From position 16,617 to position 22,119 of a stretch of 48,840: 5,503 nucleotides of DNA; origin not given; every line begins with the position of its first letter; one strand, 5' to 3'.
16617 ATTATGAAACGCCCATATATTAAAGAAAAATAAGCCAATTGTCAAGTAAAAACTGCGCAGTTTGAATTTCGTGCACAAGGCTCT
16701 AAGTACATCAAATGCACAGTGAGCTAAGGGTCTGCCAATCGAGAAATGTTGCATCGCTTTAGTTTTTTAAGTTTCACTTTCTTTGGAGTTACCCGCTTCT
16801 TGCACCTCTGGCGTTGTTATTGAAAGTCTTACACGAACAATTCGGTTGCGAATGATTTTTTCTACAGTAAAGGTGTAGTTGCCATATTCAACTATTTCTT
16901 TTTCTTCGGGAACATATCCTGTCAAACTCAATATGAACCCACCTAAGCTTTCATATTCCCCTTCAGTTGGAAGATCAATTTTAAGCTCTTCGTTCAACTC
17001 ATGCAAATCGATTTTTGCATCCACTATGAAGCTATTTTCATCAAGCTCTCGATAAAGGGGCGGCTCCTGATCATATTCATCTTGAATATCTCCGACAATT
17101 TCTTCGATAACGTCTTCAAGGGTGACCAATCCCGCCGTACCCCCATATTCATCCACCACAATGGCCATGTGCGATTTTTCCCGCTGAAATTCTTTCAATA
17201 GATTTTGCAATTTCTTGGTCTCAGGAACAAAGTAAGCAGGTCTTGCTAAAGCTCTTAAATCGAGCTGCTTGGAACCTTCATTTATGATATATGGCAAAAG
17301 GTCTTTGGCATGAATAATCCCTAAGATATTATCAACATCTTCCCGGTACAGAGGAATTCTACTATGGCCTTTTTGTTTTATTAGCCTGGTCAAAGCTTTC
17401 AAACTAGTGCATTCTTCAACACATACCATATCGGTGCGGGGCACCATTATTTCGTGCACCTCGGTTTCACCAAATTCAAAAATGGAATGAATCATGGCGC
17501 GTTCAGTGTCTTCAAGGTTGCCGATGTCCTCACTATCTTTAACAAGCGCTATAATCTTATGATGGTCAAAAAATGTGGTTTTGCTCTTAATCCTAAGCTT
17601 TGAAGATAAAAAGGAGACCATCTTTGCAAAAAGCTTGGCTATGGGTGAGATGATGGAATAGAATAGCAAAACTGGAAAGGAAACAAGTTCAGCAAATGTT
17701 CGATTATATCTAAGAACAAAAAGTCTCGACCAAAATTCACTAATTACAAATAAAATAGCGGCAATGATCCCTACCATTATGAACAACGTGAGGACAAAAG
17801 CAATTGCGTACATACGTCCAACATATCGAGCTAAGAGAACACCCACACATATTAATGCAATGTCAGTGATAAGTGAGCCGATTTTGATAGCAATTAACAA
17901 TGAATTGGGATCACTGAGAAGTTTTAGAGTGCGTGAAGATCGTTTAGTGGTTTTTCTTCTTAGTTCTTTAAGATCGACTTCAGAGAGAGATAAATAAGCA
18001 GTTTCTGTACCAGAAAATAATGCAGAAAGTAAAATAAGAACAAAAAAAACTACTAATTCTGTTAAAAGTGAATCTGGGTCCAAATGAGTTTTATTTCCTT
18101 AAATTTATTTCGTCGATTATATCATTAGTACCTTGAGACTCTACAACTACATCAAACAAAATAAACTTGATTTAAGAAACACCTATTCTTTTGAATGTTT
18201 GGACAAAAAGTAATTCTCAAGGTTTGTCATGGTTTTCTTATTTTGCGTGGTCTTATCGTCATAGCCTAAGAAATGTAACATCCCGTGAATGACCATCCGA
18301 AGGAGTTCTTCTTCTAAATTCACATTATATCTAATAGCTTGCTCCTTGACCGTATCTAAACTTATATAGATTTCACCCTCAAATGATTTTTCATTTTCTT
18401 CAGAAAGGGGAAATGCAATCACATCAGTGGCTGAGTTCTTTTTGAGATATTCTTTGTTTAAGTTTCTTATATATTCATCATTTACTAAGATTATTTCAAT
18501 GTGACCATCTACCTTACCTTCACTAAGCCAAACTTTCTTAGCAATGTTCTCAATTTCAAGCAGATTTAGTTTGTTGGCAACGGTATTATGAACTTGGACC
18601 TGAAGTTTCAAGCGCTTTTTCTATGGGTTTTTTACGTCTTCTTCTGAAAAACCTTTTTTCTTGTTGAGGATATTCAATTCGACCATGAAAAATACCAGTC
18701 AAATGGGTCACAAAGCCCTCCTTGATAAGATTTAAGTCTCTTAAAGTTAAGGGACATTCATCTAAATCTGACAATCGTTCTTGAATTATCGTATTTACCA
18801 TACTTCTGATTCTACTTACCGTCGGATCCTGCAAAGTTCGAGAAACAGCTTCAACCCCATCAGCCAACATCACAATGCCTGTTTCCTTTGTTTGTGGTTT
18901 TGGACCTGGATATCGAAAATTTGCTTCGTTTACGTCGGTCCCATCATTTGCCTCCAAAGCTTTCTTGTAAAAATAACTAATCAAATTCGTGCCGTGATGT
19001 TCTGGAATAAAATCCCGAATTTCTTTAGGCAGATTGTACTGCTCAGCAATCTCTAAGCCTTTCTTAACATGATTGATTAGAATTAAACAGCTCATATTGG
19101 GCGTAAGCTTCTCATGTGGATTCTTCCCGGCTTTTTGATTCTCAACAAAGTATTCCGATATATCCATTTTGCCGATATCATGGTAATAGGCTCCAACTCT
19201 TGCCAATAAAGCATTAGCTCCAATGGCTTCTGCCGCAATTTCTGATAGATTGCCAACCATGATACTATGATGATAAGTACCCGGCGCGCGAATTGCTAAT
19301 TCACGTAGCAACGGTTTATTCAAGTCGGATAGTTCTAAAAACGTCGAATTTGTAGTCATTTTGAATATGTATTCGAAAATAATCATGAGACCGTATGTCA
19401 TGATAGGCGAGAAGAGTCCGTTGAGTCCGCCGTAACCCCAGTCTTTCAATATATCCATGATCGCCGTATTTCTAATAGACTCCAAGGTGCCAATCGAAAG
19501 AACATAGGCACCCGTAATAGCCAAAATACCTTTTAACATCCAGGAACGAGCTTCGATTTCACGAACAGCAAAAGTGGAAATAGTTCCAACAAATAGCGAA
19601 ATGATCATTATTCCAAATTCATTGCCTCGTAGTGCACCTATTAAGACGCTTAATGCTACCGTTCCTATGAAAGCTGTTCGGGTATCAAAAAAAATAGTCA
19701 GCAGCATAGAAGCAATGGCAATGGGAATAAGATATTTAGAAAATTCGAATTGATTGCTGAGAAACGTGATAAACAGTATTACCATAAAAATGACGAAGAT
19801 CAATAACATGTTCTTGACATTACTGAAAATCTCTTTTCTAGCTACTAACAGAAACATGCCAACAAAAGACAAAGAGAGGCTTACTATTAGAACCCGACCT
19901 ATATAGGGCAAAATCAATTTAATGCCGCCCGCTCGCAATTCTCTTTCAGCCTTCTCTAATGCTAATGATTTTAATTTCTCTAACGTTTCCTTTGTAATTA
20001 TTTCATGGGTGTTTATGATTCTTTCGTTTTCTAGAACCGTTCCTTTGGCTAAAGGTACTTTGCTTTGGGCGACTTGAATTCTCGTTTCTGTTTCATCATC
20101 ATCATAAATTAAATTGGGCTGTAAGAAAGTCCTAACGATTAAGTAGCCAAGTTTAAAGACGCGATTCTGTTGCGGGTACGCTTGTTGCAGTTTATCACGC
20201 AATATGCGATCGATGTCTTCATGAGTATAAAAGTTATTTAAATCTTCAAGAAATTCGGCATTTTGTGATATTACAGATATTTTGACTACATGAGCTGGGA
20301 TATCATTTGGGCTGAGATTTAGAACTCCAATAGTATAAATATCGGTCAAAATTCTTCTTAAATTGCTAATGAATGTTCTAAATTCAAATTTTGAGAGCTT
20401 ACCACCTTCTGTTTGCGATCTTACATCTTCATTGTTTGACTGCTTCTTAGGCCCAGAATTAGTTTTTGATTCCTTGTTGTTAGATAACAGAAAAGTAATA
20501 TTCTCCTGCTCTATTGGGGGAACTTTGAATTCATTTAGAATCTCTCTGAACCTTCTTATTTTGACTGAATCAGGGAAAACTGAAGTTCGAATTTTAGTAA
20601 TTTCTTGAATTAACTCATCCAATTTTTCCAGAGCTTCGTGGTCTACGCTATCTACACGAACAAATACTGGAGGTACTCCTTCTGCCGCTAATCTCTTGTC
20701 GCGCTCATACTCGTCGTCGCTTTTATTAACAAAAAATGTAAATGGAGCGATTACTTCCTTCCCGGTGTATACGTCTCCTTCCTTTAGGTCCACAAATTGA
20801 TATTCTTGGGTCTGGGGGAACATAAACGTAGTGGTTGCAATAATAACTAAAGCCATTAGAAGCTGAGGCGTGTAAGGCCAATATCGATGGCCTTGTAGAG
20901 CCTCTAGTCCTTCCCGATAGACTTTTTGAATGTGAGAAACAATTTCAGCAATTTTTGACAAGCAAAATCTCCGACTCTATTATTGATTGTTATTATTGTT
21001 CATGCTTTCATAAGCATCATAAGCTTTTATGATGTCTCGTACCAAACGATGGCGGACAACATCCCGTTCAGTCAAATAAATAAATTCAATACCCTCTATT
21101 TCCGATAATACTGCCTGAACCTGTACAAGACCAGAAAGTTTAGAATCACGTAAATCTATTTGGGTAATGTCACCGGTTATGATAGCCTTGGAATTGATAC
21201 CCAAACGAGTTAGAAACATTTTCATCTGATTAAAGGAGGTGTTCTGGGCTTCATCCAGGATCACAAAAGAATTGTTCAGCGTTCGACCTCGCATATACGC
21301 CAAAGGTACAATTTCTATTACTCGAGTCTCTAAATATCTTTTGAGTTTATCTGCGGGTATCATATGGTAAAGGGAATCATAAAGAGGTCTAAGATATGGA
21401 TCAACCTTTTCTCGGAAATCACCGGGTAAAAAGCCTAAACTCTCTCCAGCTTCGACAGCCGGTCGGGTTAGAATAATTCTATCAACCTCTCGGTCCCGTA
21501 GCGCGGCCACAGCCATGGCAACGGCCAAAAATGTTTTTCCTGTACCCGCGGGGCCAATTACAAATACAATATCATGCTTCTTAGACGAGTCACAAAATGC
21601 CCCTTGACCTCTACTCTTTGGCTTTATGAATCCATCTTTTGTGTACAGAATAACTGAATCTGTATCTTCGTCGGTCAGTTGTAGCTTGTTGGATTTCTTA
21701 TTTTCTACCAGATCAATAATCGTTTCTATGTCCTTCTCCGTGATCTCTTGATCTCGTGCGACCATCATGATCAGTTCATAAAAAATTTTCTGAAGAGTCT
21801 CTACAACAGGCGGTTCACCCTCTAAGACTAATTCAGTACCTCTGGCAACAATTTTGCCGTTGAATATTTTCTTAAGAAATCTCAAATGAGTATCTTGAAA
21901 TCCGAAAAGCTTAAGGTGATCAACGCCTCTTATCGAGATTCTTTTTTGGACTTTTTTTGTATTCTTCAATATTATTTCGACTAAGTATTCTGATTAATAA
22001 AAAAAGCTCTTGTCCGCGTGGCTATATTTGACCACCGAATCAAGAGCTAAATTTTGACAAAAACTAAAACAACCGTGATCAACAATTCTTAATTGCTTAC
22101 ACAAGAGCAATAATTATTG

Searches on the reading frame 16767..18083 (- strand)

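Call 28: search_protein_families(library=pfam, proteins=[window:16767-18083:-], max_evalue=0.00001)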
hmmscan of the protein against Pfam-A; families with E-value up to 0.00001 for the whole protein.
window:16767-18083:- (438 aa): 3 families
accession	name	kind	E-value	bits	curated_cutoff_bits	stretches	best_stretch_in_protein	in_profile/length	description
PF01595.25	CNNM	-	1.6e-25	90.3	28.4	1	12-194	2-181/181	Cyclin M transmembrane N-terminal domain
PF03471.22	CorC_HlyC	-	8.4e-24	83.8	27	1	346-422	2-79/81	Transporter associated domain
PF00571.33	CBS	-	3.2e-15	56.6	24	1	281-330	7-56/57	CBS domain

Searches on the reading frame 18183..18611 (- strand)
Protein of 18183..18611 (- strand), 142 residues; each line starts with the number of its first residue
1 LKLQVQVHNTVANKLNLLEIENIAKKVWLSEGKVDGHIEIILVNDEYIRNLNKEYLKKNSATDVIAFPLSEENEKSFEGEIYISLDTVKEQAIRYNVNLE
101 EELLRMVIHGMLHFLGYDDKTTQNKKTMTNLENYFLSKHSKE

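Call 28: search_protein_families(library=pfam, proteins=[window:18183-18611:-], max_evalue=0.00001)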
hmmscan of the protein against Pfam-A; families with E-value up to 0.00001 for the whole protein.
window:18183-18611:- (142 aa): 1 family
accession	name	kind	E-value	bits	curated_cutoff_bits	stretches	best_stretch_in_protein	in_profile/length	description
PF02130.23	YbeY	-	6.5e-32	110.6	25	1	25-137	16-127/129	Endoribonuclease YbeY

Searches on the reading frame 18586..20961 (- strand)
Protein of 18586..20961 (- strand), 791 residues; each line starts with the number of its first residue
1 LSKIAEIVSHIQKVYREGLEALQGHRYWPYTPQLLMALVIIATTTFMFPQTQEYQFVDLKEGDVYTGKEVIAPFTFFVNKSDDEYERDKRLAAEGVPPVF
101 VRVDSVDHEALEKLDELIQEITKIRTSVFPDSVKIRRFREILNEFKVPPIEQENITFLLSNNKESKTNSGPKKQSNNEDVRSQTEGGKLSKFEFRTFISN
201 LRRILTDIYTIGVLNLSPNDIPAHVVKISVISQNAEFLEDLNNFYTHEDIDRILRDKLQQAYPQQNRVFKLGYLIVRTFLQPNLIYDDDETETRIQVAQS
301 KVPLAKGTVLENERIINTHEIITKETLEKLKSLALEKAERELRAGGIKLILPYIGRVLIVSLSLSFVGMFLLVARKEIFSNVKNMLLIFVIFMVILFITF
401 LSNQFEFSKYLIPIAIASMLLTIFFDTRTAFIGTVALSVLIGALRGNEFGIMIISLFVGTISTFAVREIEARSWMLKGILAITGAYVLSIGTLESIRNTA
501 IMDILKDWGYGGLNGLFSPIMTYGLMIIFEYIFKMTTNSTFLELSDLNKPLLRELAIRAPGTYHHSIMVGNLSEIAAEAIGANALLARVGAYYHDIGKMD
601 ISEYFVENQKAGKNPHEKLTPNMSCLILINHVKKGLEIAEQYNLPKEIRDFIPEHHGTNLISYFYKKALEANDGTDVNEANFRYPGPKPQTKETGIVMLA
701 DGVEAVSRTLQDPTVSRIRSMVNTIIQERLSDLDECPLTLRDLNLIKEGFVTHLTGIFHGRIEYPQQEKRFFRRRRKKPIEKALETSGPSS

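Call 8: search_protein_families(library=pfam, proteins=[window:18586-20961:-], max_evalue=0.001)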
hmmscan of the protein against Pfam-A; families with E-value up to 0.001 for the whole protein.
window:18586-20961:- (791 aa): 4 families
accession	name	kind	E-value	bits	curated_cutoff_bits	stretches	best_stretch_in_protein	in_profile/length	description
PF07698.17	7TM-7TMR_HD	-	1.4e-29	103.8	29.4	1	351-537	2-190/190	7TM receptor with intracellular HD hydrolase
PF07697.16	7TMR-HDED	-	4.7e-27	95.9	27.6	1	68-335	8-222/224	7TM-HD extracellular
PF01966.28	HD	-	6.9e-17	62.2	22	1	562-705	1-115/116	HD domain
PF08668.18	HDOD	-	0.00098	19.1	22.9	0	556-656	89-194/196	HDOD domain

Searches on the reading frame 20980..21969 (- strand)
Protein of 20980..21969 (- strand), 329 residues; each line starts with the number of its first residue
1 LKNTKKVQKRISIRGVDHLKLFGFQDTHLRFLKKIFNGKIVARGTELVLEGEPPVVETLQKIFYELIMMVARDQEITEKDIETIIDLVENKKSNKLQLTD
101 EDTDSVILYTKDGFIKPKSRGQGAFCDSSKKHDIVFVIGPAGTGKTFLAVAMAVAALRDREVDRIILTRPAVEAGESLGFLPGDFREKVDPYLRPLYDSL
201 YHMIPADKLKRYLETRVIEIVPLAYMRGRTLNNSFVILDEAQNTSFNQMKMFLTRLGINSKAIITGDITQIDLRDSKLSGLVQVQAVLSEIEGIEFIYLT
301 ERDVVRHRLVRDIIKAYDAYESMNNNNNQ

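Call 8: search_protein_families(library=pfam, proteins=[window:20980-21969:-], max_evalue=0.001)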
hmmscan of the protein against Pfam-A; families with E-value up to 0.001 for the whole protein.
window:20980-21969:- (329 aa): 9 families
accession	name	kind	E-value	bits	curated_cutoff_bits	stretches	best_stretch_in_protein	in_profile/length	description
PF02562.22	PhoH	-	3.4e-93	311.3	27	1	115-318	2-205/205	PhoH-like protein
PF13245.12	AAA_19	-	3e-08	34.3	25.1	1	129-271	8-129/134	AAA domain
PF13604.12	AAA_30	-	1e-06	29.1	27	1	130-271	16-128/191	AAA domain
PF13401.12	AAA_22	-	5.2e-06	27.2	27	1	132-254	5-106/130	AAA domain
PF01695.23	IstB_IS21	-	1.2e-05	25.4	24.1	1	130-159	90-119/238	IstB-like ATP binding protein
PF13191.12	AAA_16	-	0.00058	20.8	32.6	0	132-212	24-81/167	AAA ATPase domain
PF13481.12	AAA_25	-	0.00086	19.4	27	0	131-164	32-65/195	AAA domain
PF20720.3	nSTAND3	-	0.00095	19.3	27.2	0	128-159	13-44/155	Novel STAND NTPase 3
PF25199.1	nSTAND_NTPase5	-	0.00096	19.4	34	0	126-166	35-74/145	Novel STAND NTPase 5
